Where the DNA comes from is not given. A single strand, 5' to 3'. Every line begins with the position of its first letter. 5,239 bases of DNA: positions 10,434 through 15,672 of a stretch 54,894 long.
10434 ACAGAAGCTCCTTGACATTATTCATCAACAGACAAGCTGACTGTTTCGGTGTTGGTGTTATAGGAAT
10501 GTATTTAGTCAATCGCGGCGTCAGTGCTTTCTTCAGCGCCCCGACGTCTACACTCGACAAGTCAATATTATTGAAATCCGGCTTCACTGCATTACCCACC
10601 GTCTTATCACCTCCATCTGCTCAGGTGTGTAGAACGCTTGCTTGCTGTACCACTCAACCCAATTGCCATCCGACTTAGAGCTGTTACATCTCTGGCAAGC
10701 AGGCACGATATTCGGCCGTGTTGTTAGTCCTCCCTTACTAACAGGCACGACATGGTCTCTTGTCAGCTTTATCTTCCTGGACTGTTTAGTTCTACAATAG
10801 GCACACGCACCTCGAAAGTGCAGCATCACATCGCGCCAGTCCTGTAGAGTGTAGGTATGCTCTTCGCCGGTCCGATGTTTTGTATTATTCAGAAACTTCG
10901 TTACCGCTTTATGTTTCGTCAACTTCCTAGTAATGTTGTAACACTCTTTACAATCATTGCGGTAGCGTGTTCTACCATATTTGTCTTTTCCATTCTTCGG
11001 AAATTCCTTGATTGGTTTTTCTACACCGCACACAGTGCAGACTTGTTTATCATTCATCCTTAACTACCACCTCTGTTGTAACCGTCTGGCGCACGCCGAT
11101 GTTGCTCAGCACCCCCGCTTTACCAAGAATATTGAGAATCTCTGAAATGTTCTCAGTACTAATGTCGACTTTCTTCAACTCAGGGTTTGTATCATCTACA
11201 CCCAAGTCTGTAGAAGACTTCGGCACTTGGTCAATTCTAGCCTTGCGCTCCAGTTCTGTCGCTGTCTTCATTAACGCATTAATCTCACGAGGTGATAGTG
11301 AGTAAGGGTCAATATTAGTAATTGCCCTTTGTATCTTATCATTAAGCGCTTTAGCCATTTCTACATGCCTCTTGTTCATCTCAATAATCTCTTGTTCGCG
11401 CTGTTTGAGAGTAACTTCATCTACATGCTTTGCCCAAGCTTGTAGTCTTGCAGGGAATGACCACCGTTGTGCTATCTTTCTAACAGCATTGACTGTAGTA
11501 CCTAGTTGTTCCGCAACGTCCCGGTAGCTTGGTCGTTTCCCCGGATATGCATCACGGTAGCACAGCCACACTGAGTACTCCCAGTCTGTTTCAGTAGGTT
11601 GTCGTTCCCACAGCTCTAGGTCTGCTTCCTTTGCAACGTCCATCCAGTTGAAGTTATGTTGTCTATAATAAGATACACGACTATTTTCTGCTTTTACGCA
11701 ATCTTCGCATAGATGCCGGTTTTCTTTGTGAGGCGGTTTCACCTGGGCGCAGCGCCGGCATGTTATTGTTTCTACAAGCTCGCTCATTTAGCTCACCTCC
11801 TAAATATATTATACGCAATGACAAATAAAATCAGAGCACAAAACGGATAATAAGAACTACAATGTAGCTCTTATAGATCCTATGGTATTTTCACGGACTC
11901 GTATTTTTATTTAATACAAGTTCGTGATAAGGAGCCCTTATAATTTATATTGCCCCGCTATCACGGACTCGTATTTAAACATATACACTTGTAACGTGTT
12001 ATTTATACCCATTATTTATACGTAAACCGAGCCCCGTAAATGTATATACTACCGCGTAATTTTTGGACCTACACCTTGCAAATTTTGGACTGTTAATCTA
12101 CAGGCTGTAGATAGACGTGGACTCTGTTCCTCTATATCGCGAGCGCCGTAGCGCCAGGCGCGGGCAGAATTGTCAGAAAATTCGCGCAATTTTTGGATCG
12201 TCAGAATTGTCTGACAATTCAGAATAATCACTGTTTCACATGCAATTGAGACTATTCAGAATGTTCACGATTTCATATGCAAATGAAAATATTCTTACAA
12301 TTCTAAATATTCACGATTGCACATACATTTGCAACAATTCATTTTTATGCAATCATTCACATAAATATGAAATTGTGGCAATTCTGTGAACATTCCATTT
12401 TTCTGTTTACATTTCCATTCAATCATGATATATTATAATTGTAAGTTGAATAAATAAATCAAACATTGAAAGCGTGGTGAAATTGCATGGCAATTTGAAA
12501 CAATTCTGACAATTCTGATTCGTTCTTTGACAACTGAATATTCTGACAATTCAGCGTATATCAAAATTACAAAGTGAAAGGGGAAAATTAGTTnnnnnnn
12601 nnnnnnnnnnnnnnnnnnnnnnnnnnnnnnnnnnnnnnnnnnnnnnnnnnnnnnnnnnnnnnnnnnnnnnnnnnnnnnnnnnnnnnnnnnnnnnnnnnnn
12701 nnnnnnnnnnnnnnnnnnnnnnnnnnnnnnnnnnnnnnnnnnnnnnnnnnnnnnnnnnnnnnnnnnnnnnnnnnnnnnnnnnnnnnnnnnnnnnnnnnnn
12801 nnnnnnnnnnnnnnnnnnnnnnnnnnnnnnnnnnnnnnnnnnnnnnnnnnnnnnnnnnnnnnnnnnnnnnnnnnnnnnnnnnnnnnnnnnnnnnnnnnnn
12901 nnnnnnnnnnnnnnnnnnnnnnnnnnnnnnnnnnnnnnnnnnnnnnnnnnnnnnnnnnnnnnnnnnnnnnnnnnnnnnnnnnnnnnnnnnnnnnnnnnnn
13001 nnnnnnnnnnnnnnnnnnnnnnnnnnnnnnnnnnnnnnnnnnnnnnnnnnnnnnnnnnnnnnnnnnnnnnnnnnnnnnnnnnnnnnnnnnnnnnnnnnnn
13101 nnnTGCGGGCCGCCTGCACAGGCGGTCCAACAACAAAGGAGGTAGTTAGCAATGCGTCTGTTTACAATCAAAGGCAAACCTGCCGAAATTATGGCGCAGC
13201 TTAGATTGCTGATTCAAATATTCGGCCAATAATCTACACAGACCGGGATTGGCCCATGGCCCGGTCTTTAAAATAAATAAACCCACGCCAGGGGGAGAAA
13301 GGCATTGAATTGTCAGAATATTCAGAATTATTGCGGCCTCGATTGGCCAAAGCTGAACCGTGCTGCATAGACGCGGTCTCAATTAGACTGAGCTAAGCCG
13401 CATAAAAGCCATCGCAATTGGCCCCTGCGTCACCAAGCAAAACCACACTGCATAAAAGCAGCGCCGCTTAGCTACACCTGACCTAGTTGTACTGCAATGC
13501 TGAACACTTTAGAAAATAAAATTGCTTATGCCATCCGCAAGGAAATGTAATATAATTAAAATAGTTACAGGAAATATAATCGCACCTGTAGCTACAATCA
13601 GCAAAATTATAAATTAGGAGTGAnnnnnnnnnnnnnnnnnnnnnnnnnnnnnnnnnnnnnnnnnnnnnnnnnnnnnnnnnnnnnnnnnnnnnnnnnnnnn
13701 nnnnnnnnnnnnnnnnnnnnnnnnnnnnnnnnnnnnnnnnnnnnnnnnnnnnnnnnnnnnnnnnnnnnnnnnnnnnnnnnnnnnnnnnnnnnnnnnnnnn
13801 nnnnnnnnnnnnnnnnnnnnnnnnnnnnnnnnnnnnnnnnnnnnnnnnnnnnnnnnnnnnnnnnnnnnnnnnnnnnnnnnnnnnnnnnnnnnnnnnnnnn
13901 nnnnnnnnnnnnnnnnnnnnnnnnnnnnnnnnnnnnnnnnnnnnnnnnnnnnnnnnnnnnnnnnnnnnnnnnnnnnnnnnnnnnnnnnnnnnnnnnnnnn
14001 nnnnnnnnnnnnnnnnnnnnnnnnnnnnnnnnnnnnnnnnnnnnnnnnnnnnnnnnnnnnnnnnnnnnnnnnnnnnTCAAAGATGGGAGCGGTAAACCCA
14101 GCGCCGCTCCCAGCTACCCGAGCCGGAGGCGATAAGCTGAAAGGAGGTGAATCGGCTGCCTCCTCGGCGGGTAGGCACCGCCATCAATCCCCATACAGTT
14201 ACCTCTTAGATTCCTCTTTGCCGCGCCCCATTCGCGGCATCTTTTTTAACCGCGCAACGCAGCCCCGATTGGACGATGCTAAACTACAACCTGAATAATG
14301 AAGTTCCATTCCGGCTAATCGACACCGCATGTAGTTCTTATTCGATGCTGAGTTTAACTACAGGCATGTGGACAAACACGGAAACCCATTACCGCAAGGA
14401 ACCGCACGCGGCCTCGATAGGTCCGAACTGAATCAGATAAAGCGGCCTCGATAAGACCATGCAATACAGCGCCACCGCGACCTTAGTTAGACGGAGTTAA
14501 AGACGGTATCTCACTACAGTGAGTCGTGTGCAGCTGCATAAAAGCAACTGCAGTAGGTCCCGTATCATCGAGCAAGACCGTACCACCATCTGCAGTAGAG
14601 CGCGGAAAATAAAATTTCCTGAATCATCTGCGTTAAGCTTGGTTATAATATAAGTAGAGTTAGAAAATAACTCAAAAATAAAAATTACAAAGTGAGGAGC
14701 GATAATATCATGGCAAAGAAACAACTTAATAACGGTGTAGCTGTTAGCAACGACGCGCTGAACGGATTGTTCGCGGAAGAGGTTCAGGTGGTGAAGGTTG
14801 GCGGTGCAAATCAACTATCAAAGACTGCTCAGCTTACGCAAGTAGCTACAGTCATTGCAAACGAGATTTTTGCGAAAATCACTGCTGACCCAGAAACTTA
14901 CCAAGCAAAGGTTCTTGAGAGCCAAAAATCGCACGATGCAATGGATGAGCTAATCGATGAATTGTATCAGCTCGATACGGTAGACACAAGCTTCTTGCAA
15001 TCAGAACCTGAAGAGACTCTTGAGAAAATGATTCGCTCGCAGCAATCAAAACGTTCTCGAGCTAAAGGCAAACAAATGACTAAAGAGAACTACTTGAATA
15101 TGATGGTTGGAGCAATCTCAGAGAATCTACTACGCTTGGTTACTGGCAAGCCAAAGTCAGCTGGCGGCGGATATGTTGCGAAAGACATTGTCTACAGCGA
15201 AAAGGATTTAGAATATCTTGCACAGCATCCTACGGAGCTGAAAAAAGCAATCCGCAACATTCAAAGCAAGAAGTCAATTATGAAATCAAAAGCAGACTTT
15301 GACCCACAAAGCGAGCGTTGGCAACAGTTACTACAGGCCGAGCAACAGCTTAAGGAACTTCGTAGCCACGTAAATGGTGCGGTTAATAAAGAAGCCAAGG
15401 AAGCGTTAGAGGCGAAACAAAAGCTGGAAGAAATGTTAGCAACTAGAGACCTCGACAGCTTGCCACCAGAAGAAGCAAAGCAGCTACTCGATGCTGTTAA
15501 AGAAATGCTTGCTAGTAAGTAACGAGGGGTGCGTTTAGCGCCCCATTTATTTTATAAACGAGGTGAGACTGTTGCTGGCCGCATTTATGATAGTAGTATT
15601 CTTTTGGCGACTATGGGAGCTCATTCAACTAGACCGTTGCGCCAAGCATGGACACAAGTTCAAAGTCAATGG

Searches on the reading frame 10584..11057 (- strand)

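Call 58: search_protein_families(library=pfam, proteins=[window:10584-11057:-], max_evalue=0.001)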
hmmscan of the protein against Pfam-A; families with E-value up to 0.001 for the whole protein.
window:10584-11057:- (157 aa): 2 families
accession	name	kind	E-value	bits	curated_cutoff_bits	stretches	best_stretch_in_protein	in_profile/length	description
PF01844.29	HNH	-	5.8e-11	42.8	21.4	1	85-130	1-46/47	HNH endonuclease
PF14279.12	HNH_5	-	2.4e-10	40.6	27.5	1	85-129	1-44/56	HNH endonuclease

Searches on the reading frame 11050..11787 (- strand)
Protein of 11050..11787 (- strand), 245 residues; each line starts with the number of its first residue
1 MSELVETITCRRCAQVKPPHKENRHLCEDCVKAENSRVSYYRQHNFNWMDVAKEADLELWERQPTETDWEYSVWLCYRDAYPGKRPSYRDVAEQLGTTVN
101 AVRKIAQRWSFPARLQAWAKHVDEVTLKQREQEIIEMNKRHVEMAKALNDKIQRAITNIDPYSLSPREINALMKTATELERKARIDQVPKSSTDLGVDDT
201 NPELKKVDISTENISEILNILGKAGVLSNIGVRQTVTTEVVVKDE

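Call 12: search_protein_families(library=phrogs, proteins=[window:11050-11787:-], max_evalue=0.01)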
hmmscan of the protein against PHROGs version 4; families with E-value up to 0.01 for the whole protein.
window:11050-11787:- (245 aa): 2 families
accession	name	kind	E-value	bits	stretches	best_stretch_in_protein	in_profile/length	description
phrog_6299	-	head and packaging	6.6e-14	53.3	1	53-184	3-141/193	terminase small subunit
phrog_1726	-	transcription regulation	0.00011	23.1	0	87-109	194-216/264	anti-repressor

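Call 58: search_protein_families(library=pfam, proteins=[window:11050-11787:-], max_evalue=0.001)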
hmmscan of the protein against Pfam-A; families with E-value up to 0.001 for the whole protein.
window:11050-11787:- (245 aa): 0 families

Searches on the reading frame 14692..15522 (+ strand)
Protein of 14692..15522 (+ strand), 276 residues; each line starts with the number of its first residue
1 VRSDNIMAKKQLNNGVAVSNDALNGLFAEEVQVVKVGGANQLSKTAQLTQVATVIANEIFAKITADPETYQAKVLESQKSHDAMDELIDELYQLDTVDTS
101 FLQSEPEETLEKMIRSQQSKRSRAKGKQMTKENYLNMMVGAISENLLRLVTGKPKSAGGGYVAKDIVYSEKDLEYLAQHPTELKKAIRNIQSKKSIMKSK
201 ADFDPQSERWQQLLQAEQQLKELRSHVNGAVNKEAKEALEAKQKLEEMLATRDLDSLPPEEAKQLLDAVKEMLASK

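Call 12: search_protein_families(library=phrogs, proteins=[window:14692-15522:+], max_evalue=0.01)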
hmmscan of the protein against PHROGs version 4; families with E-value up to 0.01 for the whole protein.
window:14692-15522:+ (276 aa): 0 families

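Call 13: search_protein_families(library=pfam, proteins=[window:14692-15522:+], max_evalue=0.01)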
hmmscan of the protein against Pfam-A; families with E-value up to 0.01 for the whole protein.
window:14692-15522:+ (276 aa): 0 families

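Call 14: find_related_loci(query=window:14692-15522:+, collection=viral_contigs, flank=8000)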
Query window:14692-15522:+ (276 aa) in viral_contigs; peptide patterns used: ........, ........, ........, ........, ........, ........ (x = any residue, [..] = any of these).
32 stretches matched a pattern; 8 encode a relative of the query (tblastn E <= 1e-3); 8 distinct loci.
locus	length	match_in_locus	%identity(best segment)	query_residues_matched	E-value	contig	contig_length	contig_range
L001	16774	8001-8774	48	15-276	1e-70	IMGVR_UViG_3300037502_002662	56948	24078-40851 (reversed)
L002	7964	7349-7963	56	6-208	2e-64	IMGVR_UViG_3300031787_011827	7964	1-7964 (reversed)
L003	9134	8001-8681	50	35-273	2e-63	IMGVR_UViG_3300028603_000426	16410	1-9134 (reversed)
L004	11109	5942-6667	47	23-266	1e-55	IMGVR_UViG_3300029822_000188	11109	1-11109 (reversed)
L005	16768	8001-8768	41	19-274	1e-53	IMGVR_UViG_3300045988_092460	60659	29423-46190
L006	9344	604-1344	41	22-272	3e-49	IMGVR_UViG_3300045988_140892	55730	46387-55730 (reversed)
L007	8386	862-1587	44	23-266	2e-49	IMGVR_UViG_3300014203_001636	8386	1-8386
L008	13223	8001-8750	40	20-274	2e-48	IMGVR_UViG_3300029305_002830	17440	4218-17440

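Call 30: find_homologous_proteins(query=window:14692-15522:+)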
Query window:14692-15522:+ (276 aa): 1438 proteins with E <= 0.001 among 3501 candidates; the best 120 are listed.
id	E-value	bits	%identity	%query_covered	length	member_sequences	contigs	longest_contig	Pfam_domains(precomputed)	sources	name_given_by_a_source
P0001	3.4e-162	556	100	98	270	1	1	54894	-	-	-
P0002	5.2e-137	473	86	98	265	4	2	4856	-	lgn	-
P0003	9.6e-129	446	81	98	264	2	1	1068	-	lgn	-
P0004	1.3e-125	436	83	98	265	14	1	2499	-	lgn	-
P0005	1.1e-122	427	78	97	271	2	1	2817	-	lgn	-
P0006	9.8e-112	391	74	97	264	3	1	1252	-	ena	-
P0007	5.7e-105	369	72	98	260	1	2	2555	-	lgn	-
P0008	8.8e-91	322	63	92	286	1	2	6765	-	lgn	-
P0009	2.3e-90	321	61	96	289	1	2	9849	-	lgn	-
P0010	2.0e-88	314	60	98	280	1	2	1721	-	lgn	-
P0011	5.5e-88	313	63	94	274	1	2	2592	-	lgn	-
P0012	5.8e-88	313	59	98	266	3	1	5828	-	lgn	-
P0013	3.5e-87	310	59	98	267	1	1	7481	-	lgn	-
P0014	4.0e-87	310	61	93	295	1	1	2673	-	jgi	jgi:hypothetical protein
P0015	1.1e-85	305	58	98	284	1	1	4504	-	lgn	-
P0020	2.6e-81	291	61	92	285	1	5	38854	-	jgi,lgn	jgi:hypothetical protein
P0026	4.5e-77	277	58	92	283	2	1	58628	-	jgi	jgi:undecaprenyl pyrophosphate synthase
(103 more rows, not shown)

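Call 31: find_encoding_contigs(protein=P0002, flank=6000, max_places=3)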
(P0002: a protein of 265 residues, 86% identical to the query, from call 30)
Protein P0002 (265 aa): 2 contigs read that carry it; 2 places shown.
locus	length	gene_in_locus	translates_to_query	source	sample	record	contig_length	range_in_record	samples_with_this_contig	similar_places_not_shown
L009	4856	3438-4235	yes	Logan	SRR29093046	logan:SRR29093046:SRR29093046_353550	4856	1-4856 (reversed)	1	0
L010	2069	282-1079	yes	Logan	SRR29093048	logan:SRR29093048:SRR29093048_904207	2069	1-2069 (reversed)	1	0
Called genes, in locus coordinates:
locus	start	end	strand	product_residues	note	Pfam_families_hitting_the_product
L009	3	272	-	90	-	?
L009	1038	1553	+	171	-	-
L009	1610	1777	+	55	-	-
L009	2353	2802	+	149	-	-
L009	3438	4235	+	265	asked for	-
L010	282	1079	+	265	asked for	-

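Call 32: find_encoding_contigs(protein=P0005, flank=6000, max_places=3)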
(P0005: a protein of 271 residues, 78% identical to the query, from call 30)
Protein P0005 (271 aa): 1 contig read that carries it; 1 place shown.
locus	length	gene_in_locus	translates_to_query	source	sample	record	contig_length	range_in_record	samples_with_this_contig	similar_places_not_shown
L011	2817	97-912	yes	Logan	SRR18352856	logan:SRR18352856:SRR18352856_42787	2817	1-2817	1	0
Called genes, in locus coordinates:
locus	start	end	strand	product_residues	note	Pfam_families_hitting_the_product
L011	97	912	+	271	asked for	-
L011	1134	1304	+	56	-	-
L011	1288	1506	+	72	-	-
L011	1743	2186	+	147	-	-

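Call 33: find_encoding_contigs(protein=P0004, flank=6000, max_places=3)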
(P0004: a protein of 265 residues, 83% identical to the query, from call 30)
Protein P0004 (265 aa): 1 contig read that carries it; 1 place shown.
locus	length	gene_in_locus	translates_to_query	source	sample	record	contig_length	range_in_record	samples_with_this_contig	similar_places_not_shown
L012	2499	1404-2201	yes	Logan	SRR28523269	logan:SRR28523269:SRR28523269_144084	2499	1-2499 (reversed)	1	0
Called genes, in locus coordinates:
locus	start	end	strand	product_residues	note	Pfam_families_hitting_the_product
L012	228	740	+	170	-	-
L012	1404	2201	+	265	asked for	-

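Call 34: find_encoding_contigs(protein=P0007, flank=6000, max_places=3)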
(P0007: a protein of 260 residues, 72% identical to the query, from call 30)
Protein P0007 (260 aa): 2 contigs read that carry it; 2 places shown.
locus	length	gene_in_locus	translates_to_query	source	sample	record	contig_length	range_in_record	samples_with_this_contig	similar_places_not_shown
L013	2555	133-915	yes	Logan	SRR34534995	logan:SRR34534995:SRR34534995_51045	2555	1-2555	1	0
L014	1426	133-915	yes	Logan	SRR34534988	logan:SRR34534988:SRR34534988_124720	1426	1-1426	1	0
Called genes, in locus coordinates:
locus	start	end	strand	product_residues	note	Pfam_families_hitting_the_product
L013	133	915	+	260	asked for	-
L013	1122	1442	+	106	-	-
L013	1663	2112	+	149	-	-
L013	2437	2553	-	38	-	?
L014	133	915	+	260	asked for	-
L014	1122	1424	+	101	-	?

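Call 40: find_encoding_contigs(protein=P0020, flank=6000, max_places=2)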
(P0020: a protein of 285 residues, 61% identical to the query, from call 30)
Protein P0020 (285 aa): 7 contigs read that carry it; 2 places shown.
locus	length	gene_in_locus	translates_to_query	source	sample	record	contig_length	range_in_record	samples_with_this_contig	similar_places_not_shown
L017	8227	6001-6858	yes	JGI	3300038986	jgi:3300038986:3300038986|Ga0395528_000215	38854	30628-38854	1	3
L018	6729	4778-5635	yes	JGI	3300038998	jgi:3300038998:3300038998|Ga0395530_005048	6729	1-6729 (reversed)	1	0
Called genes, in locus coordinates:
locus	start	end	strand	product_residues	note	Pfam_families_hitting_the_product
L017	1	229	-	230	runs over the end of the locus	-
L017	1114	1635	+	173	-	-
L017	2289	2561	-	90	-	-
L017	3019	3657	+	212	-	-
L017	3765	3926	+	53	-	-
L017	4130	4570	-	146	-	-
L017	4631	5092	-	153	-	-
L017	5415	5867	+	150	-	-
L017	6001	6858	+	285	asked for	-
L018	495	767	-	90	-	-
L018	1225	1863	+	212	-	-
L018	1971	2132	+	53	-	-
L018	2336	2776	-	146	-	-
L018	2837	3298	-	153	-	-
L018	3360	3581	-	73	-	-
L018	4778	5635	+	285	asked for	-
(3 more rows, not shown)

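Call 41: find_encoding_contigs(protein=P0026, flank=6000, max_places=2)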
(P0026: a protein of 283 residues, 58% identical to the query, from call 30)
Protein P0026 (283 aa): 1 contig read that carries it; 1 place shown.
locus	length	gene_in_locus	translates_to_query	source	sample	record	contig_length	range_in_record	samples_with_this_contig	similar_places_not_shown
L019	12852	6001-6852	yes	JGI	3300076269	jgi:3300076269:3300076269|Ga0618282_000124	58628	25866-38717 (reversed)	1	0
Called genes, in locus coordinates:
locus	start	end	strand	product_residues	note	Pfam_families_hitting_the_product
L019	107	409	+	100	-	-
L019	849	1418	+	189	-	-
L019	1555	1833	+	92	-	-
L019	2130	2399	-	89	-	-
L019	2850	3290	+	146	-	-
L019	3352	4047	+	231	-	-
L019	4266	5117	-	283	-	-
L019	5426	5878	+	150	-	-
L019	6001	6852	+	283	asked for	-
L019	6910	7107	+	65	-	-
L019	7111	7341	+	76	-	-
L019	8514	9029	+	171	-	-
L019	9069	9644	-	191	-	-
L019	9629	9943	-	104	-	-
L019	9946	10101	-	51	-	-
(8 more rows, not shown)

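Call 42: find_encoding_contigs(protein=P0009, flank=6000, max_places=2)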
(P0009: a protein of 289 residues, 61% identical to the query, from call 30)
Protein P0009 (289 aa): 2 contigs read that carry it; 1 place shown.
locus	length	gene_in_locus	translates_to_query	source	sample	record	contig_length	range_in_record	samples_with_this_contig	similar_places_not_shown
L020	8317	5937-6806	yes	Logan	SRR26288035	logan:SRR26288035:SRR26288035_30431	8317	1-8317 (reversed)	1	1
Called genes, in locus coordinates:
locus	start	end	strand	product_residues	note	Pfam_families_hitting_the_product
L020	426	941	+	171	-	-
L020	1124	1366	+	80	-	-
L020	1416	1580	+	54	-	-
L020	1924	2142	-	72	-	-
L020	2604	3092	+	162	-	-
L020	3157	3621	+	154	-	-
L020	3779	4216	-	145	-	-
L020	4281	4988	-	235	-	-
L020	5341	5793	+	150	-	-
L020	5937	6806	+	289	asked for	-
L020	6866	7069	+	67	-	-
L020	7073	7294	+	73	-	-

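Call 46: search_dna_similar(query=window:14692-15522:+, collection=phages, mode=protein, max_rows=25)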
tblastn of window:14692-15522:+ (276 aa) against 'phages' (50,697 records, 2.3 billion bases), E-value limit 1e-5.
No match.

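Call 49: find_related_loci(query=window:14692-15522:+, collection=metagenome_contigs, flank=4000)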
Query window:14692-15522:+ (276 aa) in metagenome_contigs; peptide patterns used: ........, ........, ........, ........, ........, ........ (x = any residue, [..] = any of these).
280 stretches matched a pattern; 35 encode a relative of the query (tblastn E <= 1e-3); 35 distinct loci.
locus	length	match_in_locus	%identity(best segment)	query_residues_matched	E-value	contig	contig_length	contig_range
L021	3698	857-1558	57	39-276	3e-83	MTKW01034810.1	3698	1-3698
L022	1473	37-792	54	23-276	2e-86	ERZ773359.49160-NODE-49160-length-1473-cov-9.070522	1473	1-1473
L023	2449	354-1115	53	22-276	2e-82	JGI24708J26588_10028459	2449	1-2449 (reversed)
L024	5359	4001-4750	51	26-276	3e-74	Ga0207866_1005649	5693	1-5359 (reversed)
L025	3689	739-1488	51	26-276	2e-74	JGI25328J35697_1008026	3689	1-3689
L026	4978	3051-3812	51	22-276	1e-68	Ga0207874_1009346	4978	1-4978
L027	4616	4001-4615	56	6-208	3e-64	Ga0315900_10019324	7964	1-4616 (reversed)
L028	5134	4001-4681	50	35-273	3e-63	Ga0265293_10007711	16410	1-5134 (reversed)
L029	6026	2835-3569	46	15-266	1e-57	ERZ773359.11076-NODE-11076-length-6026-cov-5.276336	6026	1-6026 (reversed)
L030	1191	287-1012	46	18-266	2e-60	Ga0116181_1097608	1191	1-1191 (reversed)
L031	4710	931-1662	46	15-266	2e-56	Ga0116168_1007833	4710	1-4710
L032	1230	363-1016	50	42-266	4e-59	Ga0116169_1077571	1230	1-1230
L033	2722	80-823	42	22-274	5e-54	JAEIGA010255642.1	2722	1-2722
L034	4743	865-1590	46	23-266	9e-54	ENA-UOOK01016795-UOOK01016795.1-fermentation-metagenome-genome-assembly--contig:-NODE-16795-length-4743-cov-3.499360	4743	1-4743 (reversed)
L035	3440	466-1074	50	23-224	8e-53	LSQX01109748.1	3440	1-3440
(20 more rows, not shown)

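Call 50: find_related_loci(query=window:14692-15522:+, collection=genome_contigs, flank=4000)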
Query window:14692-15522:+ (276 aa) in genome_contigs; peptide patterns used: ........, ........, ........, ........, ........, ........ (x = any residue, [..] = any of these).
128 stretches matched a pattern; 3 encode a relative of the query (tblastn E <= 1e-3); 3 distinct loci.
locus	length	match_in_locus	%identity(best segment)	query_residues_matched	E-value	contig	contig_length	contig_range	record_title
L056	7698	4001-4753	57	21-273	2e-81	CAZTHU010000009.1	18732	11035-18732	MAG TPA_asm: uncultured Eubacteriales bacterium isolate binchicken_co32_388 genome assembly, contig: NODE_4489_length_18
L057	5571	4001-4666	47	41-266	4e-57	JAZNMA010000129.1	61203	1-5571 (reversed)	MAG: Christensenellaceae bacterium isolate T1900044665_TS20190131.MAGScoT_cleanbin_000017 SGB_1554_k141_1496573, whole g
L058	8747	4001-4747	40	20-274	2e-51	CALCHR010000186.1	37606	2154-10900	MAG TPA_asm: uncultured Bacteroidales bacterium isolate SRR6425778_bin.38_CONCOCT_v1.1_MAG genome assembly, contig: ERZ1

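Call 68: predict_structure(alignment_id=A1)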
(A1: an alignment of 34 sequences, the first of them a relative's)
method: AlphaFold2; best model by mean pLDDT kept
length: 270 residues; sequences in the alignment: 34
mean_pLDDT: 80.4   pTM: 0.51
mean pLDDT of the five models: 80.4, 79.8, 77.9, 77.1, 77.2
residues with pLDDT >= 90: 103; 70-90: 114; 50-70: 21; < 50: 32
segments of 3 or more residues with pLDDT < 50: 1-14, 24-35, 153-158
pLDDT, mean of each block of 10 residues (from residue 1): 38 59 49 58 95 95 94 93 95 90 89 90 93 97 85 49 80 86 90 88 89 86 63 76 81 86 76
secondary structure, 60 per line:
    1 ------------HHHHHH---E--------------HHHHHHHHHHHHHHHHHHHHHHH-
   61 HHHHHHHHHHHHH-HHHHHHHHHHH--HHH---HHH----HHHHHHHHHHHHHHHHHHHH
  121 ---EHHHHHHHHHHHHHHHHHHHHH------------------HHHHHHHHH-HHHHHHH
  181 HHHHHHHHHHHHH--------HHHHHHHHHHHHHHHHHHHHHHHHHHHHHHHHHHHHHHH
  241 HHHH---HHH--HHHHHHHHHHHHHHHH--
elements in order: H13-18 H37-59 H61-73 H75-85 H101-120 H125-145 H164-172 H174-193 H202-244 H253-268

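Call 72: fold_search(model_id=the predicted structure, library=pdb)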
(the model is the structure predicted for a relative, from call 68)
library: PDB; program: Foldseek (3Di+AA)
matches with E <= 10: 79; with E <= 0.001: 0
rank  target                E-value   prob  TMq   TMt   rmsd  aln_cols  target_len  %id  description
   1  7prv_B                1.6e+00  0.06  0.14  0.12  28.1       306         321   11  The glucocorticoid receptor in complex with fluticasone furoate, a PGC1a coactivator fragment and sgk 23bp (released 2023-02-08)
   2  3qe6_B                1.9e+00  0.08  0.18  0.17  34.1       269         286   11  Mouse PACSIN 3 F-BAR domain structure (released 2012-01-25)
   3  4d8g_A                2.1e+00  0.13  0.23  0.20  18.3       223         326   10  Chlamydia trachomatis NrdB with a Mn/Fe cofactor (procedure 2 - low Mn) (released 2012-02-15)
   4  3n0p_A                2.1e+00  0.07  0.15  0.20  21.6       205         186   14  A mutant human Prolactin receptor antagonist H30A in complex with the extracellular domain of the human prolactin rece (released 2010-09-29)
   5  3syv_D                2.5e+00  0.09  0.20  0.21  32.7       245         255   13  Crystal structure of mPACSIN 3 F-BAR domain mutant (released 2012-05-16)
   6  7ase_C                2.7e+00  0.03  0.11  0.06  30.2       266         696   11  43S preinitiation complex from Trypanosoma cruzi with the kDDX60 helicase (released 2021-04-14)
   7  6y4r_A                2.8e+00  0.11  0.21  0.30  12.3       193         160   11  Cytoplasmic domain of TssL from Acinetobacter baumannii (released 2020-07-01)
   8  3n06_A                3.1e+00  0.06  0.15  0.20  19.7       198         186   11  A mutant human Prolactin receptor antagonist H27A in complex with the extracellular domain of the human prolactin rece (released 2010-09-29)
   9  6ixv_A                3.4e+00  0.04  0.14  0.16  29.9       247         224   14  Crystal structure of SH3BP5-Rab11a (released 2019-03-20)
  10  6ixf_B                3.6e+00  0.04  0.15  0.18  32.7       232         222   15  Crystal structure of SeMet apo SH3BP5 (P41) (released 2019-03-20)
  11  4wyv_H                3.9e+00  0.06  0.17  0.20  16.2       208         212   10  Crystal Structure of Human Translin in Open Conformation (released 2014-11-26)
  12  9c3h_SB               3.9e+00  0.06  0.17  0.20  29.6       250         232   16  Structure of the CNOT3-bound human 80S ribosome with tRNA-ARG in the P-site. (released 2024-12-04)
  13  3cld_B                4.1e+00  0.04  0.14  0.15  25.7       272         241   11  Ligand binding domain of the glucocorticoid receptor complexed with fluticazone furoate (released 2008-06-24)
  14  6ixf_A                4.3e+00  0.03  0.15  0.18  32.4       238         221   15  Crystal structure of SeMet apo SH3BP5 (P41) (released 2019-03-20)
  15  8vlw_B                4.8e+00  0.05  0.18  0.21  29.9       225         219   13  TolQ-TolR inner membrane protein complex from Acinetobacter baumannii (released 2025-01-15)
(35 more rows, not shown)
